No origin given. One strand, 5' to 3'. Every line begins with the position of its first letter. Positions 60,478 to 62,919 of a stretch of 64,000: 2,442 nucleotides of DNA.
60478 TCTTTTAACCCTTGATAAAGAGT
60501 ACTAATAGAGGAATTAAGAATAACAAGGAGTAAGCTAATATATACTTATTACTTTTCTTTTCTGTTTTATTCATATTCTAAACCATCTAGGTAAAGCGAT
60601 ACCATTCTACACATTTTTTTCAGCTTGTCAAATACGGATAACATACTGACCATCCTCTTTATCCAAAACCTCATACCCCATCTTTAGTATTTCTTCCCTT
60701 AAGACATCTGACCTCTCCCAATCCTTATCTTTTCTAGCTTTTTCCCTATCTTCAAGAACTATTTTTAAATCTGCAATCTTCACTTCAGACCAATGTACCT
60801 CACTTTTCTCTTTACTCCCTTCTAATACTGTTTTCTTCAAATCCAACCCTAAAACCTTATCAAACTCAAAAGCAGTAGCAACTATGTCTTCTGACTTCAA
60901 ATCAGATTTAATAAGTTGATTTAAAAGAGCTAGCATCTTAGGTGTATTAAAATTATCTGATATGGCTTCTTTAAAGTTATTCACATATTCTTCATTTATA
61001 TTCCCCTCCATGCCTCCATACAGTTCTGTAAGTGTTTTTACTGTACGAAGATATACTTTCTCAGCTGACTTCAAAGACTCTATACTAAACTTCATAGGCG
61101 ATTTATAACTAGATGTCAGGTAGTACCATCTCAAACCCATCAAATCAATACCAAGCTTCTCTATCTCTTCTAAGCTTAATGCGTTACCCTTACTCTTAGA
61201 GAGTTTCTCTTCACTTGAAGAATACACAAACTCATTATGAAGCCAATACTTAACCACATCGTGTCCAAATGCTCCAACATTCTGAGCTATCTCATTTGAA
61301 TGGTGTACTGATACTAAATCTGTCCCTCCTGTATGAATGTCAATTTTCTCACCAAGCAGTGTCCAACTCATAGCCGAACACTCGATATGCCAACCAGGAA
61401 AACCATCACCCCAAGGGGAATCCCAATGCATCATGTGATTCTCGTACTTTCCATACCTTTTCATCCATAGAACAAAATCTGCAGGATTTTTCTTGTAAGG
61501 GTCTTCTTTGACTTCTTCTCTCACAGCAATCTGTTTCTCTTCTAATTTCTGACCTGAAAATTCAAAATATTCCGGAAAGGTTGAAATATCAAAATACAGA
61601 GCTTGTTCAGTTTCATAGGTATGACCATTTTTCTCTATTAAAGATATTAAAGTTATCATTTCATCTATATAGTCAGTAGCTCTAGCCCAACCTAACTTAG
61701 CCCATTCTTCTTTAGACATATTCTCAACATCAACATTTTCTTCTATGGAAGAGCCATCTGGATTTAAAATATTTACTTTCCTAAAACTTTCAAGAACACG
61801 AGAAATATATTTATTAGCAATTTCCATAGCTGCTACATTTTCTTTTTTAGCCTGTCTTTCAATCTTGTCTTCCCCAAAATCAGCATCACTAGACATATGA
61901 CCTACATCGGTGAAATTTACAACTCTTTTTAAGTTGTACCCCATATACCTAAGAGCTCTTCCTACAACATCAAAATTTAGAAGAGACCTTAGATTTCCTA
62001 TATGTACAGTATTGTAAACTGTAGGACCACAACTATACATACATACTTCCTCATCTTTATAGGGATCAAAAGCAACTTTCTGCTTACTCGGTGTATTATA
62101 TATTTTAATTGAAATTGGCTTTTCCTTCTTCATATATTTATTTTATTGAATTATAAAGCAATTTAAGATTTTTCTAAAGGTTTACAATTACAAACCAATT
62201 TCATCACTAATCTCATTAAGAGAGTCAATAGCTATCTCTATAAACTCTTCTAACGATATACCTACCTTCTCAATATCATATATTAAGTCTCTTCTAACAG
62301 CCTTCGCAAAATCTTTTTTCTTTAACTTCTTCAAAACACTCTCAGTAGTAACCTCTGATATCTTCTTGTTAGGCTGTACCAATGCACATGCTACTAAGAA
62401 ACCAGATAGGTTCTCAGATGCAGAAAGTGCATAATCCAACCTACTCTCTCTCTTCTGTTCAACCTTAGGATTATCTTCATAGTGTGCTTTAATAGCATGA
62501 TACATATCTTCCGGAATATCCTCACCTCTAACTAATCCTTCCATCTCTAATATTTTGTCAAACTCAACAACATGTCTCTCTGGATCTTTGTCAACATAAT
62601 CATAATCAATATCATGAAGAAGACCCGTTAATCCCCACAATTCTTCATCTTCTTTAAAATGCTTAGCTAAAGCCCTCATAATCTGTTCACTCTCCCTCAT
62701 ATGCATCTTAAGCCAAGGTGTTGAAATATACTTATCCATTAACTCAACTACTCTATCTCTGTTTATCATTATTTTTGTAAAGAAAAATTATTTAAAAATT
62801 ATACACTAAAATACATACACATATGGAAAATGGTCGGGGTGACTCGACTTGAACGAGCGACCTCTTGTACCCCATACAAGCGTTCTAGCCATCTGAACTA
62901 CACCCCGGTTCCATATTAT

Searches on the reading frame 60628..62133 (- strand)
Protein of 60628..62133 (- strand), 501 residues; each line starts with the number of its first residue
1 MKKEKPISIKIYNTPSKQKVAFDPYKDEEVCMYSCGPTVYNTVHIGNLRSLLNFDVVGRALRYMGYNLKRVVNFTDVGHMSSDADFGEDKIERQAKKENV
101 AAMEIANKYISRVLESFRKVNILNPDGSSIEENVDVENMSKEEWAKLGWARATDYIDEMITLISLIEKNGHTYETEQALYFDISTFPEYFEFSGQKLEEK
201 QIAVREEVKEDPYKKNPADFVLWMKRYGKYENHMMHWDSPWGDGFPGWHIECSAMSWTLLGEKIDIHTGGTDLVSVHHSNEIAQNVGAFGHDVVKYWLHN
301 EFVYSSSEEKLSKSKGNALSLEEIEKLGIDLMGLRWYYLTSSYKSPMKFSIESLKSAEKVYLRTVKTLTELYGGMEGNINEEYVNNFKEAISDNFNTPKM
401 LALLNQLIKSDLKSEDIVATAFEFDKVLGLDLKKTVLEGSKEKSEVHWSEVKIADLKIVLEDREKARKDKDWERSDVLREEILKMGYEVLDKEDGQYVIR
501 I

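Call 22: search_protein_families(library=pfam, proteins=[window:60628-62133:-], max_evalue=0.0001)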
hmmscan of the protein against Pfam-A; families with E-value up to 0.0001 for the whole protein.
window:60628-62133:- (501 aa): 4 families
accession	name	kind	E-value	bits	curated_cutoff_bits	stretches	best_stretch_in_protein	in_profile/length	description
PF01406.26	tRNA-synt_1e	-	2.3e-79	267.4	27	2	150-358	99-300/301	tRNA synthetases class I (C) catalytic domain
PF01921.24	tRNA-synt_1f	-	2.2e-10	40.5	27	1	248-368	222-339/360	tRNA synthetases class I (K)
PF09334.17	tRNA-synt_1g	-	2.4e-09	36.9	20.1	1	40-124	11-85/391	tRNA synthetases class I (M)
PF23493.1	CysS_C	-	9e-08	32.5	23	1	459-498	11-50/51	Cysteinyl-tRNA ligase anticodon binding domain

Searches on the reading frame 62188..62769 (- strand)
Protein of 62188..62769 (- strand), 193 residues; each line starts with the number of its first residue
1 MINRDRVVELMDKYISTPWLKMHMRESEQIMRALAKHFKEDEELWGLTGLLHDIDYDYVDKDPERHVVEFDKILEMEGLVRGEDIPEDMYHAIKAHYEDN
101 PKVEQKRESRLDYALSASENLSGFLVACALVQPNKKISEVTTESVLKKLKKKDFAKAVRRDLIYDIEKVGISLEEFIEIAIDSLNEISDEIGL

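Call 22: search_protein_families(library=pfam, proteins=[window:62188-62769:-], max_evalue=0.0001)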
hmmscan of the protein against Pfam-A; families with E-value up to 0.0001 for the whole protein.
window:62188-62769:- (193 aa): 1 family
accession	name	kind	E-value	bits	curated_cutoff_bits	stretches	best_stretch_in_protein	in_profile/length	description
PF01966.28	HD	-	9.5e-09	36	22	1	23-101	4-90/116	HD domain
